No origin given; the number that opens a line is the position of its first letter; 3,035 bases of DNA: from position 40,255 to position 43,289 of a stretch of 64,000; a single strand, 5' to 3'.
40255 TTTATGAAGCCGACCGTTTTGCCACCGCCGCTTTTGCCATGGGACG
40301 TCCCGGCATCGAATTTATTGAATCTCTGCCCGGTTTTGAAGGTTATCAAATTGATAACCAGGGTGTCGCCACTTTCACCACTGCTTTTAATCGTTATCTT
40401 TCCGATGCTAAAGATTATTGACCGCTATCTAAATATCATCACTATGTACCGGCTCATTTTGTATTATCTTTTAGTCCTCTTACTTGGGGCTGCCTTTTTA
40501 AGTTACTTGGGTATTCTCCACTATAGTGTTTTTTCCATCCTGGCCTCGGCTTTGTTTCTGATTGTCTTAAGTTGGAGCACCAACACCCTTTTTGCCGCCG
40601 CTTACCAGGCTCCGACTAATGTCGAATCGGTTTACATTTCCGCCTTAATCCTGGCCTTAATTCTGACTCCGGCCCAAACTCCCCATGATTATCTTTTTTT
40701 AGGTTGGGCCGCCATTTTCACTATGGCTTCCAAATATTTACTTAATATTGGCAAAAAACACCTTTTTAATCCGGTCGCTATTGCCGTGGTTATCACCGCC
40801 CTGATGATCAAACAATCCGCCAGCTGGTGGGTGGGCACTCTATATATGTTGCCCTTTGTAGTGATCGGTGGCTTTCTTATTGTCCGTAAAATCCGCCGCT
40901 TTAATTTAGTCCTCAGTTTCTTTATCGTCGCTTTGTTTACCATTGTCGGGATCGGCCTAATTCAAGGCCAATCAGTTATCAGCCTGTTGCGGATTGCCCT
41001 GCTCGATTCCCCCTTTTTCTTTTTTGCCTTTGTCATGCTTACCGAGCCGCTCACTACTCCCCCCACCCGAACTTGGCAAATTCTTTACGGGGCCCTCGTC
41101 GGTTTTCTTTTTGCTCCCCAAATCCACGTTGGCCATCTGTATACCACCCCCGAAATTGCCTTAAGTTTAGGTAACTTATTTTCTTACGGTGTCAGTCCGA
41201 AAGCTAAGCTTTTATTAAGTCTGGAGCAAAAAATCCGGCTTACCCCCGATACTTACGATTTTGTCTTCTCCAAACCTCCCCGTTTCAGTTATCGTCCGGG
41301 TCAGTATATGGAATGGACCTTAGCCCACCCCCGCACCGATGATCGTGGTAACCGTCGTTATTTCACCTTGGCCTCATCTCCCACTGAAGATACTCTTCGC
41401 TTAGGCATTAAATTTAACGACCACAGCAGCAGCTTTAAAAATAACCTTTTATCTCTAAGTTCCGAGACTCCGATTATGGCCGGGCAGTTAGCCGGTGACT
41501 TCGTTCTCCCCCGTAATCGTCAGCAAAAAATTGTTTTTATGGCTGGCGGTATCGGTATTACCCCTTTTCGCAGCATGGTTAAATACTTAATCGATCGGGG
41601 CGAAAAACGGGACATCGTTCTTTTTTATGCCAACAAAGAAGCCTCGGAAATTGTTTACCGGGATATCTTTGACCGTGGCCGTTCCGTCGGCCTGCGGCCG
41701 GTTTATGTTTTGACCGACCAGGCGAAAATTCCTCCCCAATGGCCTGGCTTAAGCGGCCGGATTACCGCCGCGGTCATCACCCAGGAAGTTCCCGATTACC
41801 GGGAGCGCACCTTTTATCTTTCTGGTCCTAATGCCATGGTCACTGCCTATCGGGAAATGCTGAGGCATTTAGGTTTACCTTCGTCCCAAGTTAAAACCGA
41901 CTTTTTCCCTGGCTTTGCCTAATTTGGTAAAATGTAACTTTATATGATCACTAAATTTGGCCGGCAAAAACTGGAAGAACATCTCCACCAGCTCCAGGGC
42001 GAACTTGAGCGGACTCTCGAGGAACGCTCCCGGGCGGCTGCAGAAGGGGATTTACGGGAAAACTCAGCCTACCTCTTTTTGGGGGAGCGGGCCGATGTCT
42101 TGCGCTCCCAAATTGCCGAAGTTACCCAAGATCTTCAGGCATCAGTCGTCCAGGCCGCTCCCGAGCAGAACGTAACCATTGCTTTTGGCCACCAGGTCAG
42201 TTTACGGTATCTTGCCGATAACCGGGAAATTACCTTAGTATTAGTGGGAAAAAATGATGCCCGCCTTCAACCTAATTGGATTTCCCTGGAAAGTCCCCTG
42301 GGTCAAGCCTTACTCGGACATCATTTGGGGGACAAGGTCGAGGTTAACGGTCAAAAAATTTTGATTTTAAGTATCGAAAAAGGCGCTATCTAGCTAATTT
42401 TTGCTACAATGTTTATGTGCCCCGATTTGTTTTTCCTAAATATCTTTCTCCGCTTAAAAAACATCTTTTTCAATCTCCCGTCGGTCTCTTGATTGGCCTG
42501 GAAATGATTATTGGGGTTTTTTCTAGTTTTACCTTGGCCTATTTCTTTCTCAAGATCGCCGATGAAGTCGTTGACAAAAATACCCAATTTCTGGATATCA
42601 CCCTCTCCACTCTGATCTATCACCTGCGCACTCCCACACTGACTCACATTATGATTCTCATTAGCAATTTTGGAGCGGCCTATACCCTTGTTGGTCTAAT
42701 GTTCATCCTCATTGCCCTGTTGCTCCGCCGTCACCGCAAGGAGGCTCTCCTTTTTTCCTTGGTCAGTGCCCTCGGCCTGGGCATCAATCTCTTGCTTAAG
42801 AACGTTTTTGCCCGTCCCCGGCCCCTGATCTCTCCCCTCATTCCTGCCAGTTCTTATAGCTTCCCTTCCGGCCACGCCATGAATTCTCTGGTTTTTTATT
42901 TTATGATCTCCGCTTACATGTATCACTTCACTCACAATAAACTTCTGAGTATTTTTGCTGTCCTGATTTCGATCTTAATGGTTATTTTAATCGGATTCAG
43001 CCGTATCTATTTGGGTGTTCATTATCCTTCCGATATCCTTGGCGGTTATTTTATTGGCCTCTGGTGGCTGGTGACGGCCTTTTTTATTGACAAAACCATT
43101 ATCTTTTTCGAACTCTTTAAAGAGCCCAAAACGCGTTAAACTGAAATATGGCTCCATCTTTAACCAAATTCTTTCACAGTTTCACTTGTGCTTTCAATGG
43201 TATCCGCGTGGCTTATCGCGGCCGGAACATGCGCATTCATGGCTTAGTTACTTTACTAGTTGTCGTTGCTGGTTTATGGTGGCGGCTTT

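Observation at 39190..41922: Extracytosolic flavinylation module: SGAT-motif FMN-binding protein, ApbE, and a membrane-embedded FNR-like reductase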

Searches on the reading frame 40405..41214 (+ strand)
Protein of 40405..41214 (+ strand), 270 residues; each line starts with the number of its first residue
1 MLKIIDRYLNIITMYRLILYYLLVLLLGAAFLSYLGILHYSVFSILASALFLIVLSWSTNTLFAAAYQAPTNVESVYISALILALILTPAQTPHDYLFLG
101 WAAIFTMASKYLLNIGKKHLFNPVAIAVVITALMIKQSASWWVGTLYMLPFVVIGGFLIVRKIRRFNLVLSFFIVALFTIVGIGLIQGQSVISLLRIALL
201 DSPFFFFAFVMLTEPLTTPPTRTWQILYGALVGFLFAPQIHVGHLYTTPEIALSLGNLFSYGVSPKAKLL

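Call 13: search_solved_structures(query=A2, max_evalue=10, show_alignments=4)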
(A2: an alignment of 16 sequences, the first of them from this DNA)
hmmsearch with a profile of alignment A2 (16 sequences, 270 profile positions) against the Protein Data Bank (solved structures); distinct sequences matched with E-value up to 10: 1.
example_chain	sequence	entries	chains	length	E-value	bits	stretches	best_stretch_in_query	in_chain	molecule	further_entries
8ahx_D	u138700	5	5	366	0.025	17.3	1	151-238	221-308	Ion-translocating oxidoreductase complex subunit D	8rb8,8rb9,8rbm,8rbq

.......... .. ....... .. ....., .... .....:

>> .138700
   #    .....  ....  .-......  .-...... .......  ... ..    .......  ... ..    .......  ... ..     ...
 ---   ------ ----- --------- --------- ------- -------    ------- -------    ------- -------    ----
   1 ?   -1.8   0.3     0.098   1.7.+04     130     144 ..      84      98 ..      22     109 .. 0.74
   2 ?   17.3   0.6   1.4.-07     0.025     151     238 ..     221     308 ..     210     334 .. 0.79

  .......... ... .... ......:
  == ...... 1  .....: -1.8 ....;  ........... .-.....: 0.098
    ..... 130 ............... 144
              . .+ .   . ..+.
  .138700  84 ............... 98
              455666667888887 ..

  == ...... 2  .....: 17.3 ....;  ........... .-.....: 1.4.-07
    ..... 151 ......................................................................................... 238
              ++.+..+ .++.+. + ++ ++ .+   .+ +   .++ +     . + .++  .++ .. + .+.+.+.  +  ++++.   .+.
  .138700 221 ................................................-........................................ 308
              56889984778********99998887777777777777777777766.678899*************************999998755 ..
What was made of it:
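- Tried and rejected: A sequence-profile search of the PDB with the membrane domain gave only a weak RnfD hit, E 0.025 (call 13).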

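Call 38: predict_structure(alignment_id=A2)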
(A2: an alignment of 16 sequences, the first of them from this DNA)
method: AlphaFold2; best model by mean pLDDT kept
length: 270 residues; sequences in the alignment: 16
mean_pLDDT: 87.4   pTM: 0.86
mean pLDDT of the five models: 87.4, 86.2, 85.1, 83.2, 79.1
residues with pLDDT >= 90: 137; 70-90: 116; 50-70: 13; < 50: 4
segments of 3 or more residues with pLDDT < 50: 267-270
pLDDT, mean of each block of 10 residues (from residue 1): 80 90 95 93 95 96 88 89 93 91 92 72 88 82 90 92 91 95 90 89 91 82 91 88 74 87 59
secondary structure, 60 per line:
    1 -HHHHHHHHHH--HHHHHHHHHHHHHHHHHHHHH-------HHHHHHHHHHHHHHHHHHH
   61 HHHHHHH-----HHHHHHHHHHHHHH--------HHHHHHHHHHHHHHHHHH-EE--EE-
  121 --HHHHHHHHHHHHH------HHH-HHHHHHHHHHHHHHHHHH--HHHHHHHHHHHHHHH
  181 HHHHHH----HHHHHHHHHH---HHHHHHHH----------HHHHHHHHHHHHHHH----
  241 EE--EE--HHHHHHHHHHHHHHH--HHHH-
elements in order: H2-11 H14-34 H42-67 H73-86 H95-112 H123-135 H146-163 H166-186 H191-200 H204-211 H222-236 H249-263 H266-269

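Call 41: fold_search(model_id=the predicted structure, library=pdb)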
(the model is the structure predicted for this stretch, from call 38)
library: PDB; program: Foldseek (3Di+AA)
matches with E <= 10: 69; with E <= 0.001: 8
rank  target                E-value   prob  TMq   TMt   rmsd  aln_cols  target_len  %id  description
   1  9eri_D                1.8e-06  1.00  0.70  0.60   4.9       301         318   16  Cryo-EM structure of sodium pumping Rnf complex from Acetobacterium woodii bound to NADH (released 2025-03-05)
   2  8ahx_D                1.6e-05  1.00  0.72  0.57   5.4       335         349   14  Cryo-EM structure of the nitrogen-fixation associated NADH:ferredoxin oxidoreductase RNF from Azotobacter vinelandii (released 2023-11-01)
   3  8rbq_D                3.6e-05  1.00  0.71  0.63   4.3       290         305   16  Cryo-EM structure of the NADH:ferredoxin oxidoreductase RNF from Azotobacter vinelandii, dithionite reduced (released 2024-06-26)
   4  9uuu_B                3.0e-04  1.00  0.58  0.42   6.0       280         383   14  Cryo-EM structure of Na+-translocating NADH-ubiquinone oxidoreductase from Vibrio cholerae reduced by NADH (released 2025-06-25)
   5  7xk3_B                4.2e-04  1.00  0.61  0.44   6.2       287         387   13  Cryo-EM structure of Na+-pumping NADH-ubiquinone oxidoreductase from Vibrio cholerae, state 1 (released 2022-07-20)
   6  9lrr_B                8.2e-04  1.00  0.66  0.45   5.4       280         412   14  Cryo-EM structure of Na+-translocating NADH-ubiquinone oxidoreductase NqrB-G141A mutant from Vibrio cholerae with boun (released 2025-04-23)
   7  7zc6_D                8.2e-04  1.00  0.73  0.65   4.3       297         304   16  Na+ - translocating ferredoxin: NAD+ reductase (Rnf) of C. tetanomorphum (released 2022-09-28)
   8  7xk6_B                9.8e-04  1.00  0.59  0.40   6.2       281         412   14  Cryo-EM structure of Na+-pumping NADH-ubiquinone oxidoreductase from Vibrio cholerae, with aurachin D-42 (released 2022-07-20)
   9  9ud3_B                1.3e-03  1.00  0.61  0.44   5.0       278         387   13  Cryo-EM structure of Na+-translocating NADH-ubiquinone oxidoreductase NqrB-T236Y mutant from Vibrio cholerae (released 2025-06-25)
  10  8ad0_B                1.7e-03  1.00  0.64  0.46   5.7       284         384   15  X-ray structure of Na+-NQR from Vibrio cholerae in different conformation at 3.1 A (released 2023-07-12)
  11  8a1x_B                1.8e-03  1.00  0.66  0.46   5.6       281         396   15  Sodium pumping NADH-quinone oxidoreductase with inhibitor DQA (released 2023-06-14)
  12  8evu_B                4.6e-03  1.00  0.64  0.43   5.7       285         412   15  Cryo EM structure of Vibrio cholerae NQR (released 2022-11-16)
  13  8acw_B                6.0e-03  1.00  0.65  0.47   5.7       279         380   15  X-ray structure of Na+-NQR from Vibrio cholerae at 3.4 A resolution (released 2023-07-12)
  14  8a1t_B                6.0e-03  1.00  0.62  0.44   5.9       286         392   14  Sodium pumping NADH-quinone oxidoreductase (released 2023-06-14)
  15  8a1v_B                6.9e-03  1.00  0.61  0.43   5.9       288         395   14  Sodium pumping NADH-quinone oxidoreductase with substrate Q2 (released 2023-06-14)
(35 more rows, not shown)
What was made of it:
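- On Ferric-reductase / NOX (MsrQ-like) haem membrane domain: The fold is different (call 41).
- Closest known: RnfC-RnfD-RnfG arm of the Rnf complex, and NqrF-NqrB-NqrC of Na+-NQR. Same: The fold of the membrane subunit (TM 0.58-0.73, call 41).
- RnfD/NqrB fold for the whole membrane domain: call 41. After RnfD/NqrB, the next structural neighbours are urea transporters, though at non-significant E-values of 1 or more (call 41).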

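Call 59: search_protein_representatives(alignment_id=A2)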
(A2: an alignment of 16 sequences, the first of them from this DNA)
Query: 16 sequences, 270 profile positions. Proteins with E-value up to 0.001 (for the whole library): 2460; up to 1e-10: 1335; up to 1e-30: 578. The best 150 are listed.
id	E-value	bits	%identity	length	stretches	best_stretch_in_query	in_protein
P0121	3.2e-123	427.0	-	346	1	1-270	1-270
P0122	1.2e-111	389.0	-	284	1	1-269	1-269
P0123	1.8e-109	381.9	-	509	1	1-270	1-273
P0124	1.7e-105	368.8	-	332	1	1-270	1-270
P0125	8.8e-105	366.5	-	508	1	2-270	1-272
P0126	1.1e-101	356.3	-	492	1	1-270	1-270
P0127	7.7e-100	350.3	-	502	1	1-269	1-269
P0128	8.9e-96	337.0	-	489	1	2-269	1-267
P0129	1.1e-95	336.6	-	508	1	2-270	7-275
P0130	7.3e-95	334.0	-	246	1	1-234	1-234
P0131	2.0e-93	329.3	-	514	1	2-267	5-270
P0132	5.2e-93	327.9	-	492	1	14-270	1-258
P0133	1.2e-91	323.4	-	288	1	3-268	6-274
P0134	3.2e-91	322.0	-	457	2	2-180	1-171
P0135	9.1e-89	314.0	-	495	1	1-268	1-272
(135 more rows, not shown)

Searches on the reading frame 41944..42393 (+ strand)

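Call 3: search_protein_families(library=pfam, proteins=[window:41944-42393:+], max_evalue=0.01)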
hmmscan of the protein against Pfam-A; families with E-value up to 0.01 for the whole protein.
window:41944-42393:+ (149 aa): 2 families
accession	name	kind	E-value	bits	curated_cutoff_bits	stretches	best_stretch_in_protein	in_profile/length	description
PF01272.25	GreA_GreB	-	3.4e-16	59.4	26.9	1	75-142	2-73/77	Transcription elongation factor, GreA/GreB, C-term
PF03449.20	GreA_GreB_N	-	2.9e-09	37.4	24.5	1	2-69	3-71/71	Transcription elongation factor, N-terminal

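Call 4: search_protein_families(library=ncbifam, proteins=[window:41944-42393:+], max_evalue=0.01)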
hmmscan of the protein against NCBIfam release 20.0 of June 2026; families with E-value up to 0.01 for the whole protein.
window:41944-42393:+ (149 aa): 13 families
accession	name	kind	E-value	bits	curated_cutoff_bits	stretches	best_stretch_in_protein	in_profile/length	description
TIGR01462.1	greA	subfamily_domain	8e-26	90.9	139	1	1-138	1-140/151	transcription elongation factor GreA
NF001263.0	PRK00226.1-4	equivalog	3.9e-24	85.3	145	1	2-137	9-146/160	transcription elongation factor GreA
NF001261.0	PRK00226.1-2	equivalog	4.7e-21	75.3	167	1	2-135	6-141/157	transcription elongation factor GreA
NF001264.0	PRK00226.1-5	equivalog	5.9e-18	65.1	180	1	2-135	6-142/158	transcription elongation factor GreA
NF002506.1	PRK01885.1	equivalog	6.6e-17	61.6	188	1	1-136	4-140/156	transcription elongation factor GreB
TIGR01461.1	greB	equivalog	3.6e-15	56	171.05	1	1-136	4-140/156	transcription elongation factor GreB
NF001262.0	PRK00226.1-3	equivalog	3.7e-14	52.8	161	1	2-134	9-144/165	transcription elongation factor GreA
NF011309.0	PRK14720.1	equivalog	5.7e-14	51.2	714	1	9-135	760-887/906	transcription elongation factor GreA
NF004548.0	PRK05892.1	equivalog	5.5e-12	45.9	126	1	6-133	12-139/158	nucleoside diphosphate kinase regulator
NF001260.0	PRK00226.1-1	equivalog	6.6e-12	45.4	234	1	2-136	8-144/160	transcription elongation factor GreA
NF004969.0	PRK06330.1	equivalog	1.5e-11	43.7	697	1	8-145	575-713/718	transcript cleavage factor/unknown domain fusion protein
NF004973.0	PRK06342.1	equivalog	9.8e-10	38.4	159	1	14-144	36-159/160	transcription elongation factor GreA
NF004396.0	PRK05753.1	equivalog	1.7e-06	27.9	109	1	58-133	33-109/137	nucleoside diphosphate kinase regulator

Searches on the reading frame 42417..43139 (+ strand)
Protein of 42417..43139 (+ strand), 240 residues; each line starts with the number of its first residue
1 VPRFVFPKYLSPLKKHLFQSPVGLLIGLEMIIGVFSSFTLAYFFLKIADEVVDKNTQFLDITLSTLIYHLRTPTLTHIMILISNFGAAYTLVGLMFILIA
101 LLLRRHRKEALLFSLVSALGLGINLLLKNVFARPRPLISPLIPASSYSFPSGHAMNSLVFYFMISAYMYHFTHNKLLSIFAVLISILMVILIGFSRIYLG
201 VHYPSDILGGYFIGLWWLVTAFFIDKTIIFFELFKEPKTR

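Call 3: search_protein_families(library=pfam, proteins=[window:42417-43139:+], max_evalue=0.01)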
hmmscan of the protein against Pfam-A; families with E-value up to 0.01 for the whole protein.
window:42417-43139:+ (240 aa): 3 families
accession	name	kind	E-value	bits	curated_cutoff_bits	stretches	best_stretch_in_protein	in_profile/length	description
PF01569.27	PAP2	-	2.6e-19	69.7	27.2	1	111-223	3-123/130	PAP2 superfamily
PF14378.12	PAP2_3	-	6.2e-06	26.6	27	1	135-215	113-185/190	PAP2 superfamily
PF14360.12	PAP2_C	-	0.0046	17.9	27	1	151-215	8-66/74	PAP2 superfamily C-terminal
